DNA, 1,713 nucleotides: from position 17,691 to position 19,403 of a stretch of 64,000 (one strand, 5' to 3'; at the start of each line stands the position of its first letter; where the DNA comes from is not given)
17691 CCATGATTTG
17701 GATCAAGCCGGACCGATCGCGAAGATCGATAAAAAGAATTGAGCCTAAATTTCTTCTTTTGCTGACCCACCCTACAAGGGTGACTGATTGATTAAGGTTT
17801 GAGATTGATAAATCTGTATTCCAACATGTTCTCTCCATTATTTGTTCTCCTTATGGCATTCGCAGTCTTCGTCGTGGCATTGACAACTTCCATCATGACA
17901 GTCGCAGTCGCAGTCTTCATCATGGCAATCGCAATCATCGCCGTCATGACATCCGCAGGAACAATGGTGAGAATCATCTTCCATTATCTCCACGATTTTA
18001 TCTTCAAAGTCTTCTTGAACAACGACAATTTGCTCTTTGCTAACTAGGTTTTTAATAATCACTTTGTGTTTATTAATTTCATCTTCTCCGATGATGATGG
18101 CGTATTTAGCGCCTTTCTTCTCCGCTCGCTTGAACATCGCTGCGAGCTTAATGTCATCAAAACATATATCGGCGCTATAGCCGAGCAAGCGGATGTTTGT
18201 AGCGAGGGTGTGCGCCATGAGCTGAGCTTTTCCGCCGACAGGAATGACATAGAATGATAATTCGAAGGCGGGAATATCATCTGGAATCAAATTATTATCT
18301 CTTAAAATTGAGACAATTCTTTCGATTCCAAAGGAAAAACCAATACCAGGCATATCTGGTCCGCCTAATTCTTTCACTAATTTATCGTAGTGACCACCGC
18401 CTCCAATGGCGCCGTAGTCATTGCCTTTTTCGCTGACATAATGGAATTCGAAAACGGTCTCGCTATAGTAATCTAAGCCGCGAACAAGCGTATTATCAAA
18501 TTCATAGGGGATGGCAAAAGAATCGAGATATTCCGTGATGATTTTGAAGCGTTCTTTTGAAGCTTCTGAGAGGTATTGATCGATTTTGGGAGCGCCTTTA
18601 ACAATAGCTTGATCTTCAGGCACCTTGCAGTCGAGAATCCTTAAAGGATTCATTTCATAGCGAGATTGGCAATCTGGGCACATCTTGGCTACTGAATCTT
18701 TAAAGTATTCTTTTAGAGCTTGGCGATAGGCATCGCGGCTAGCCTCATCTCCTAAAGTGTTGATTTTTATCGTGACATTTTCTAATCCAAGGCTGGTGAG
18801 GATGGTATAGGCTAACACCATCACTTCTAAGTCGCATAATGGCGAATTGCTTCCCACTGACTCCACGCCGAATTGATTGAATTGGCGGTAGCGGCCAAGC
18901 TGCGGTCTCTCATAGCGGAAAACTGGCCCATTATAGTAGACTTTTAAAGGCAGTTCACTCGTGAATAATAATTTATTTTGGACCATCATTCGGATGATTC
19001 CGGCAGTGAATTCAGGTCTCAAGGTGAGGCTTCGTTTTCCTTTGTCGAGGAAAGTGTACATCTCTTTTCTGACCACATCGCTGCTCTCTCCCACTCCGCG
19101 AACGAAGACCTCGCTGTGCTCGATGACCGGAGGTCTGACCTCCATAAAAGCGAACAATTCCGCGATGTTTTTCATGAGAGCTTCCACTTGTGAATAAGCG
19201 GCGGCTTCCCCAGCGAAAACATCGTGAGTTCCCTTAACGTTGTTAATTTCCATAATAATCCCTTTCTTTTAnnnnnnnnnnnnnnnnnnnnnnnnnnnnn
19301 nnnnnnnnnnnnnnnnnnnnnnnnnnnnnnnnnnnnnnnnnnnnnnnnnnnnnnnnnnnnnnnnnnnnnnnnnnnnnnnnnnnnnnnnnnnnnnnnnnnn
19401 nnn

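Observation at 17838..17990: Histidyl-tRNA synthetase carries a Cys/His/Asp-rich metal-binding-like C-terminal tail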

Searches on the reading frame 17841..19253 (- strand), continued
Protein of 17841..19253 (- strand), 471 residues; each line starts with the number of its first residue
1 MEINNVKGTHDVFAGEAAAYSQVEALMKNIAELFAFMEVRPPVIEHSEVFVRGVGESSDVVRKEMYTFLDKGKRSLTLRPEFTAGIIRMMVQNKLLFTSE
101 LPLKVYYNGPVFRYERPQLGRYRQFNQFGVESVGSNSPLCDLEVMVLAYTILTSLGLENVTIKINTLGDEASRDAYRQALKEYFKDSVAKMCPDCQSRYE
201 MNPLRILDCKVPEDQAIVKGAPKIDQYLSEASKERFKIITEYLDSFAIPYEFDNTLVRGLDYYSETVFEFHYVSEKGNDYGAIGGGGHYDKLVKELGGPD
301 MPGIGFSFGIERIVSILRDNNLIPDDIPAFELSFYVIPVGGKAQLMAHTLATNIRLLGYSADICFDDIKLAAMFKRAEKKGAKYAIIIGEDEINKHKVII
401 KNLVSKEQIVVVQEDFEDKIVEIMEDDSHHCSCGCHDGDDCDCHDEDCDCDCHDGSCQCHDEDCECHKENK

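Call 42: list_cluster_members(proteins=[P0001, P0002, P0038])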
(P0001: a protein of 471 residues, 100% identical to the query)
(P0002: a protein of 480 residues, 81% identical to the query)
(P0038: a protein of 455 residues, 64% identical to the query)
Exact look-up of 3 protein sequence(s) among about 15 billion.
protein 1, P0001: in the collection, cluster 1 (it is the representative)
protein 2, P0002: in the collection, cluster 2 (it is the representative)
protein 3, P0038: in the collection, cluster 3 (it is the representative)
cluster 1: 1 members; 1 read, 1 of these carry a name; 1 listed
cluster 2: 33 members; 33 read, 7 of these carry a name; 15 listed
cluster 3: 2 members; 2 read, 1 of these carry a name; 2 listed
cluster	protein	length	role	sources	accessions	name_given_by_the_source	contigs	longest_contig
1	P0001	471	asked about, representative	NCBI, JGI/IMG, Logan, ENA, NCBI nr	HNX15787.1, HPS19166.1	MAG TPA: histidine--tRNA ligase [Bacilli bacterium] | histidine--tRNA ligase [Bacilli bacterium]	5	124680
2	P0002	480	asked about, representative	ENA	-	-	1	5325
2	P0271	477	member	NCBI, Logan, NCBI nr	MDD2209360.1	MAG: histidine--tRNA ligase [Bacilli bacterium] | histidine--tRNA ligase [Bacilli bacterium]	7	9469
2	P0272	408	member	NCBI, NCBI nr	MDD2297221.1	MAG: histidine--tRNA ligase, partial [Sphaerochaetaceae bacterium] | histidine--tRNA ligase [Sphaerochaetaceae bacterium]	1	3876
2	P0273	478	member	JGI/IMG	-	histidyl-tRNA synthetase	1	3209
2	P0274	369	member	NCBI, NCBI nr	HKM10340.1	MAG TPA: histidine--tRNA ligase, partial [Bacilli bacterium] | histidine--tRNA ligase [Bacilli bacterium]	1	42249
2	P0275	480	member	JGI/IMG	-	histidyl-tRNA synthetase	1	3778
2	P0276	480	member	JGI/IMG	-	histidyl-tRNA synthetase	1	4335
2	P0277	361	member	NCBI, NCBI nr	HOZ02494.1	MAG TPA: histidine--tRNA ligase, partial [Bacilli bacterium] | histidine--tRNA ligase [Bacilli bacterium]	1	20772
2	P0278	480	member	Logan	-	-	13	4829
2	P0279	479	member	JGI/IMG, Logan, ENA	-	-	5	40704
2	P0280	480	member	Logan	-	-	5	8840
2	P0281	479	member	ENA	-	-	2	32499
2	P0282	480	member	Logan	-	-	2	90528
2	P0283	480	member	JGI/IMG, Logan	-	-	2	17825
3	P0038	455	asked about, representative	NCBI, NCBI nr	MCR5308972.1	MAG: histidine--tRNA ligase [Bacilli bacterium] | histidine--tRNA ligase [Bacilli bacterium]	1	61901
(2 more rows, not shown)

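Call 50: find_encoding_contigs(protein=P0001, flank=2500, max_places=6)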
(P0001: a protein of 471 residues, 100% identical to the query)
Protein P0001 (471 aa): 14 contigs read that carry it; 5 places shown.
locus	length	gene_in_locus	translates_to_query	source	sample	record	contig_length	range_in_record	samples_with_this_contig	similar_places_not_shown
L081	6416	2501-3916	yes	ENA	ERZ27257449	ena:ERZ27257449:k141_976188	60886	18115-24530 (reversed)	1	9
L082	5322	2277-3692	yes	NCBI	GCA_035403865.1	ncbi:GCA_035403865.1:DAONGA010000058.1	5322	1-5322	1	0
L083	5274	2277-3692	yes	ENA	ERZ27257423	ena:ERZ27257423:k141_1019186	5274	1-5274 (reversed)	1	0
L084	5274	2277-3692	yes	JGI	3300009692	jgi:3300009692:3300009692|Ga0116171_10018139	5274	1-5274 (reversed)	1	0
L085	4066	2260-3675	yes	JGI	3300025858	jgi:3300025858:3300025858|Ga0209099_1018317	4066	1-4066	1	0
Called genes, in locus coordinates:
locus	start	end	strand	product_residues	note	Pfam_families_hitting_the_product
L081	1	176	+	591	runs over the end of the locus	PF00664:ABC_membrane, PF00005:ABC_tran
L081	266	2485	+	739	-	PF13328:HD_4, PF01966:HD, PF04607:RelA_SpoT, PF02824:TGS, PF28438:RelA_RIS, PF13291:ACT_4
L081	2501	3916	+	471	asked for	PF01409:tRNA-synt_2d (faint), PF13393:tRNA-synt_His, PF00587:tRNA-synt_2b, PF03129:HGTP_anticodon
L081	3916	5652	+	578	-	PF01336:tRNA_anti-codon, PF00152:tRNA-synt_2, PF01409:tRNA-synt_2d (faint), PF02938:GAD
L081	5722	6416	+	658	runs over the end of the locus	PF00456:Transketolase_N, PF02779:Transket_pyr, PF02780:Transketolase_C (weak), PF22613:Transketolase_C_1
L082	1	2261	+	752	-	PF13328:HD_4, PF01966:HD, PF04607:RelA_SpoT, PF02824:TGS, PF28438:RelA_RIS, PF13291:ACT_4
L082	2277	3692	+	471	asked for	PF01409:tRNA-synt_2d (faint), PF13393:tRNA-synt_His, PF00587:tRNA-synt_2b, PF03129:HGTP_anticodon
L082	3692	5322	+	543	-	PF01336:tRNA_anti-codon, PF00152:tRNA-synt_2, PF01409:tRNA-synt_2d (faint), PF02938:GAD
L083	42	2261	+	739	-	PF13328:HD_4, PF01966:HD, PF04607:RelA_SpoT, PF02824:TGS, PF28438:RelA_RIS, PF13291:ACT_4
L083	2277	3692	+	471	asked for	PF01409:tRNA-synt_2d (faint), PF13393:tRNA-synt_His, PF00587:tRNA-synt_2b, PF03129:HGTP_anticodon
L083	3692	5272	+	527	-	?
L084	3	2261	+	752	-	PF13328:HD_4, PF01966:HD, PF04607:RelA_SpoT, PF02824:TGS, PF28438:RelA_RIS, PF13291:ACT_4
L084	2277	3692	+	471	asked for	PF01409:tRNA-synt_2d (faint), PF13393:tRNA-synt_His, PF00587:tRNA-synt_2b, PF03129:HGTP_anticodon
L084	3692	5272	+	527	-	?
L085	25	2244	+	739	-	PF13328:HD_4, PF01966:HD, PF04607:RelA_SpoT, PF02824:TGS, PF28438:RelA_RIS, PF13291:ACT_4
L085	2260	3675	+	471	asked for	PF01409:tRNA-synt_2d (faint), PF13393:tRNA-synt_His, PF00587:tRNA-synt_2b, PF03129:HGTP_anticodon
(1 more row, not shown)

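Call 52: find_encoding_contigs(protein=P0002, flank=1500, max_places=1)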
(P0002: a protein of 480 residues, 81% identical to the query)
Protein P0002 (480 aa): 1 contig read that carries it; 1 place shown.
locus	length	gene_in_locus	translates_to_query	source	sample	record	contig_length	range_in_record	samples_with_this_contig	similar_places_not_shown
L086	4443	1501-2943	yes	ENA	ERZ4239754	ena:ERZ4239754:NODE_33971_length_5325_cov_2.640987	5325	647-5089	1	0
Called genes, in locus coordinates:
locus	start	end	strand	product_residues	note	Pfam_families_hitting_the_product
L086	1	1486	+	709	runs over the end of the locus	?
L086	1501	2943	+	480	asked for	PF13393:tRNA-synt_His, PF00587:tRNA-synt_2b, PF13393:tRNA-synt_His, PF03129:HGTP_anticodon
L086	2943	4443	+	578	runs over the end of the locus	PF01336:tRNA_anti-codon, PF00152:tRNA-synt_2, PF01409:tRNA-synt_2d (faint), PF02938:GAD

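Call 53: find_encoding_contigs(protein=P0003, flank=1500, max_places=1)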
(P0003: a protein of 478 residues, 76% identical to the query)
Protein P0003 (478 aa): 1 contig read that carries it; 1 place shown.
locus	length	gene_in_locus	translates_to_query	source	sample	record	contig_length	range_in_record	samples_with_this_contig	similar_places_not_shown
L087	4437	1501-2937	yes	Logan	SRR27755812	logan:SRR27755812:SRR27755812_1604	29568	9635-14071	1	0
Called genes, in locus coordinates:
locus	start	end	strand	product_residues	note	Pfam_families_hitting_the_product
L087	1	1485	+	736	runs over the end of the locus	PF13328:HD_4, PF01966:HD, PF04607:RelA_SpoT, PF02824:TGS, PF28438:RelA_RIS, PF13291:ACT_4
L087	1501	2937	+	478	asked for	PF01409:tRNA-synt_2d (faint), PF13393:tRNA-synt_His, PF00587:tRNA-synt_2b, PF13393:tRNA-synt_His, PF03129:HGTP_anticodon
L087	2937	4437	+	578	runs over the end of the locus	PF01336:tRNA_anti-codon, PF00152:tRNA-synt_2, PF01409:tRNA-synt_2d (faint), PF02938:GAD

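Call 59: search_solved_structures(query=window:17841-19253:-, max_evalue=1e-30)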
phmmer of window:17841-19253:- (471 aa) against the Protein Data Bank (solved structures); distinct sequences matched with E-value up to 1e-30: 12.
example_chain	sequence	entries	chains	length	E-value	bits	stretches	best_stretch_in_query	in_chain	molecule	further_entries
1qe0_A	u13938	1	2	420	6.3e-105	354.7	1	7-409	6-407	Histidine--tRNA ligase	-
1kmm_A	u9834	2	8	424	1.6e-88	300.6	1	3-415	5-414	HISTIDYL-TRNA SYNTHETASE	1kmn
1htt_A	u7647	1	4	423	1.6e-88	300.6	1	3-415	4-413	HISTIDYL-TRNA SYNTHETASE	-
2el9_A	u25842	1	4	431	1.7e-88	300.5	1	3-415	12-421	Histidyl-tRNA synthetase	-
4rdx_A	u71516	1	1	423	7.2e-87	295.2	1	4-417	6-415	Histidine--tRNA ligase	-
1adj_A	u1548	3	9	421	2.6e-86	293.4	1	4-417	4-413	HISTIDYL-TRNA SYNTHETASE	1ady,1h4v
4e51_A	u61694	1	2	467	2.2e-85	290.3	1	3-402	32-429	Histidine--tRNA ligase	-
5e3i_A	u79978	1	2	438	7.1e-80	272.1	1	5-413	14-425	Histidine--tRNA ligase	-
1wu7_A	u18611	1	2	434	4.2e-42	147.6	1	2-422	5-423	Histidyl-tRNA synthetase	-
6nhi_A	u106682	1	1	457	2.3e-35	125.4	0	252-416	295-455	Histidine--tRNA ligase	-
3hri_A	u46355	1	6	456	6.1e-34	120.7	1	28-403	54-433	Histidyl-tRNA synthetase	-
3hrk_A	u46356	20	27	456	2.7e-33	118.6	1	29-403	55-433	Histidyl-tRNA synthetase | Histidyl-tRNA synthetase, putative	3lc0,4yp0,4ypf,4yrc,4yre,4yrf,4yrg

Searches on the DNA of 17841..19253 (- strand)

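Call 23: search_rna_families(sources=[L001, L002, L003, L006, L010, L024, L035, L036, L072, L076, L080, L046, L044, L050, L028, L053, L030, L051], threshold=gathering)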
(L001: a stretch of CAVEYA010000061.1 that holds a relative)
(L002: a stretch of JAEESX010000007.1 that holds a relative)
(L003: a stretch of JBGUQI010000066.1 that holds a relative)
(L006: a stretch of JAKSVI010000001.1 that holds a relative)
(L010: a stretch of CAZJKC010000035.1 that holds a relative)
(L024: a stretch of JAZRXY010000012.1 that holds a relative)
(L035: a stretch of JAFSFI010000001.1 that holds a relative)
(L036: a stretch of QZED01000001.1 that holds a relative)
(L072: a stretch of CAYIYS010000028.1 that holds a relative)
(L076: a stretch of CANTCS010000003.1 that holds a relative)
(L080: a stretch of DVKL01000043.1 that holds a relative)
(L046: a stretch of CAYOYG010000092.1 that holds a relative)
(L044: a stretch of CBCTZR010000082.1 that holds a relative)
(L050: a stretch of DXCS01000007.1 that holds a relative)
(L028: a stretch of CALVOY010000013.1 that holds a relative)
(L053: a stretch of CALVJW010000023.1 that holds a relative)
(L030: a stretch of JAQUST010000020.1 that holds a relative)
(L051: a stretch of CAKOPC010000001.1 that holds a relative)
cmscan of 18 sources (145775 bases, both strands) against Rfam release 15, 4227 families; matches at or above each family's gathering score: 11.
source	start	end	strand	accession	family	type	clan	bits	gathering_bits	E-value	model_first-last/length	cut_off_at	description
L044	2511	2713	+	RF00230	T-box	Cis-reg; leader;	-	113.2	93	7e-24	1-219/219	no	T-box leader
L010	3742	3949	+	RF00230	T-box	Cis-reg; leader;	-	104.9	93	9.5e-22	1-219/219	no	T-box leader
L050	245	441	+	RF00230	T-box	Cis-reg; leader;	-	102.4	93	4.2e-21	1-219/219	no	T-box leader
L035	3240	3419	+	RF00230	T-box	Cis-reg; leader;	-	97.6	93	7.3e-20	1-219/219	no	T-box leader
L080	3796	3964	+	RF00230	T-box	Cis-reg; leader;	-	93.1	93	1e-18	1-219/219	no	T-box leader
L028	4474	4547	+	RF00005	tRNA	Gene; tRNA;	CL00001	69.5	29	9.6e-13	1-71/71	no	tRNA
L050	4325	4484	+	RF00013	6S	Gene;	-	67.6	46.4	7.6e-11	1-187/187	no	6S / SsrS RNA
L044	6680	6837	+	RF00013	6S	Gene;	-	66.3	46.4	1.6e-10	1-187/187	no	6S / SsrS RNA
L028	4561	4642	+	RF00005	tRNA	Gene; tRNA;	CL00001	58.6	29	9.5e-10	1-71/71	no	tRNA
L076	8254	8436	+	RF00013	6S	Gene;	-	58.4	46.4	1.2e-08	1-187/187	no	6S / SsrS RNA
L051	8225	8396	+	RF00013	6S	Gene;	-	49.5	46.4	1.6e-06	1-187/187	no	6S / SsrS RNA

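Call 24: search_rna_families(sources=[L005, L007, L011, L017, L018, L019, L020, L022, L027, L029, L031, L034, L040, L047, L058, L068], threshold=gathering)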
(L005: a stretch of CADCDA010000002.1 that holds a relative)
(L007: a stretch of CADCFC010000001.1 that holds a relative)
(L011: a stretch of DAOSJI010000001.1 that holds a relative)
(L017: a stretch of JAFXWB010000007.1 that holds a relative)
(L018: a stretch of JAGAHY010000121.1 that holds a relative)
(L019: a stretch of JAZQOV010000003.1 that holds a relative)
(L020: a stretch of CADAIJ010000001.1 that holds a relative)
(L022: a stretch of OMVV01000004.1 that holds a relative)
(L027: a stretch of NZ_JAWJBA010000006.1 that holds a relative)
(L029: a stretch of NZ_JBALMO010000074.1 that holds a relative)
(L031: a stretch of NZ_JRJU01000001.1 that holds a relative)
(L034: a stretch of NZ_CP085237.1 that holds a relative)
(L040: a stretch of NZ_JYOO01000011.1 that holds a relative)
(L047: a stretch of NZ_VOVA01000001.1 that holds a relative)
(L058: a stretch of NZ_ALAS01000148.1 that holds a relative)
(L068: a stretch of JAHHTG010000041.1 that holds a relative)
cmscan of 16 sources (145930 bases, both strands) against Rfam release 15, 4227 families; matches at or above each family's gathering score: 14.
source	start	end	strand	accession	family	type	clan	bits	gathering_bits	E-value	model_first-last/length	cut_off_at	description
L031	3714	3941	+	RF00230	T-box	Cis-reg; leader;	-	135.7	93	1.1e-29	1-219/219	no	T-box leader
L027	3699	3930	+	RF00230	T-box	Cis-reg; leader;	-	128.9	93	6e-28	1-219/219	no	T-box leader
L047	3701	3931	+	RF00230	T-box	Cis-reg; leader;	-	128.9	93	6.3e-28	1-219/219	no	T-box leader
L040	3701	3933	+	RF00230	T-box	Cis-reg; leader;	-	127.5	93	1.4e-27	1-219/219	no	T-box leader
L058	3634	3856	+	RF00230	T-box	Cis-reg; leader;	-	124.9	93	6.8e-27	1-219/219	no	T-box leader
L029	3692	3936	+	RF00230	T-box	Cis-reg; leader;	-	115.5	93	1.7e-24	1-219/219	no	T-box leader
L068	3768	3966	+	RF00230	T-box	Cis-reg; leader;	-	110.7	93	3e-23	1-219/219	no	T-box leader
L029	7125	7310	+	RF00013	6S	Gene;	-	107.2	46.4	2.8e-20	1-187/187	no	6S / SsrS RNA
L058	7216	7400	+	RF00013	6S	Gene;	-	103.7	46.4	1.9e-19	1-187/187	no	6S / SsrS RNA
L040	7179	7360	+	RF00013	6S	Gene;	-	99.8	46.4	1.6e-18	1-187/187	no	6S / SsrS RNA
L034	7123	7312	+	RF00013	6S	Gene;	-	88.2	46.4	9.4e-16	1-187/187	no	6S / SsrS RNA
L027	7236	7349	+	RF00162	SAM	Cis-reg; riboswitch;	CL00012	88.1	44.4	3.3e-19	1-108/108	no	SAM riboswitch aptamer (S box leader)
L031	7246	7361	+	RF00162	SAM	Cis-reg; riboswitch;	CL00012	84.5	44.4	3.7e-18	1-108/108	no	SAM riboswitch aptamer (S box leader)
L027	9098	9242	+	RF00013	6S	Gene;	-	57.6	46.4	1.9e-08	1-143/187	3'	6S / SsrS RNA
